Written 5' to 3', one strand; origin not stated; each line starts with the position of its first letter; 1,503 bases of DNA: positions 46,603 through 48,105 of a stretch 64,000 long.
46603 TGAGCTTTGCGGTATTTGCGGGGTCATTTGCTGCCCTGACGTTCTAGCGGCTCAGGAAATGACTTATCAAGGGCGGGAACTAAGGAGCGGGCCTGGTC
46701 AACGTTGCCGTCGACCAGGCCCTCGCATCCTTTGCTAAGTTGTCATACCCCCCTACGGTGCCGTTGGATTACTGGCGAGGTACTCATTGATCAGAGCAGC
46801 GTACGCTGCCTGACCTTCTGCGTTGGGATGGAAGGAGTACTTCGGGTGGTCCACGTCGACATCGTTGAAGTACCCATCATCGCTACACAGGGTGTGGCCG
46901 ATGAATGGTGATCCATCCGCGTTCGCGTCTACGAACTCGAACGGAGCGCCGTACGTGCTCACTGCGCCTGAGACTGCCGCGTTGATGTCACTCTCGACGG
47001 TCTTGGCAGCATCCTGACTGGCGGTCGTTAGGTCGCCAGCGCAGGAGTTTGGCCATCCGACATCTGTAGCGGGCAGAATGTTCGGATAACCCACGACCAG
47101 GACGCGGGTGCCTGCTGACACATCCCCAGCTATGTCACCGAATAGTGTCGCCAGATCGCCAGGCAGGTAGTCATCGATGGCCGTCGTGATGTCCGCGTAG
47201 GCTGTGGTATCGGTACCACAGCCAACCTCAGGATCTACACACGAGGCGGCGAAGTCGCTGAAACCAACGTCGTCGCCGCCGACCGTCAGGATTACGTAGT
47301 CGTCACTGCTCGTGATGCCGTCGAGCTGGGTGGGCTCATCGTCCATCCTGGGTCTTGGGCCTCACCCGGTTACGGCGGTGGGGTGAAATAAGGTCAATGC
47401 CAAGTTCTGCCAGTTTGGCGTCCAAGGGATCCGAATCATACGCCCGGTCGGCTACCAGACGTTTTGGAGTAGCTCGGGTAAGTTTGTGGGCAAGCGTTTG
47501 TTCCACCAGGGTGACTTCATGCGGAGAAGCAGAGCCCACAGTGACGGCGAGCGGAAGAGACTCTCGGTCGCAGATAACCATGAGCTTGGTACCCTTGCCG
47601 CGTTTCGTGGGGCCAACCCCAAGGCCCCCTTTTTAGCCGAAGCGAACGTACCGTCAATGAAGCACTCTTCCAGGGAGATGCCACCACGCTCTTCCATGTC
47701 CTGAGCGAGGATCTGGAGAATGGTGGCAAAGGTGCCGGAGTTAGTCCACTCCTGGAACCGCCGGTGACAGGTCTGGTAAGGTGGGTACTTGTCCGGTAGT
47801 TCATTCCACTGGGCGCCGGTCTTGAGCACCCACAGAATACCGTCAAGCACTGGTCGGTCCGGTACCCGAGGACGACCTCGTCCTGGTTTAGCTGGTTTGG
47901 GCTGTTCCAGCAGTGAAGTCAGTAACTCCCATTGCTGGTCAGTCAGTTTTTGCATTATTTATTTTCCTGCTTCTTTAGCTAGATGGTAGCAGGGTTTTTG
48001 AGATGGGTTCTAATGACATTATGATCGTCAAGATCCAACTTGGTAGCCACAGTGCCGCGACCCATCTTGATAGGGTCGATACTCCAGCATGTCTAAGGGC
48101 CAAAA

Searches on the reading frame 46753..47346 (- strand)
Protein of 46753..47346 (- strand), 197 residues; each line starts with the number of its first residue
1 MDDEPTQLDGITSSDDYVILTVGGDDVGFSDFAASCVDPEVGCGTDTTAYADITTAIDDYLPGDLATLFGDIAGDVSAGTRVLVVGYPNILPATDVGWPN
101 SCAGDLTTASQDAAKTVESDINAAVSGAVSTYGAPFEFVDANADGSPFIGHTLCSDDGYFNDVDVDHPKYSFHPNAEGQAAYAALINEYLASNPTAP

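Call 17: search_protein_families(library=pfam, proteins=[window:46753-47346:-], max_evalue=0.001)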
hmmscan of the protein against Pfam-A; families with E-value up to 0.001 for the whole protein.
window:46753-47346:- (197 aa): 1 family
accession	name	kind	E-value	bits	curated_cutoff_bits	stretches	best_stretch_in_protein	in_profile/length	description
PF13472.12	Lipase_GDSL_2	-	1.4e-06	29.4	32.9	1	13-181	63-178/178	GDSL-like Lipase/Acylhydrolase family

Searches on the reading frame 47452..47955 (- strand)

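Call 17: search_protein_families(library=pfam, proteins=[window:47452-47955:-], max_evalue=0.001)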
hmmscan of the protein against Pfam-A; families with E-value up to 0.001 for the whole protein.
window:47452-47955:- (167 aa): 1 family
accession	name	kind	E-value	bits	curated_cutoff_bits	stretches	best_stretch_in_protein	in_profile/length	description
PF13340.11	DUF4096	-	3.3e-28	98.2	34.3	1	4-79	1-75/76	Putative transposase of IS4/5 family (DUF4096)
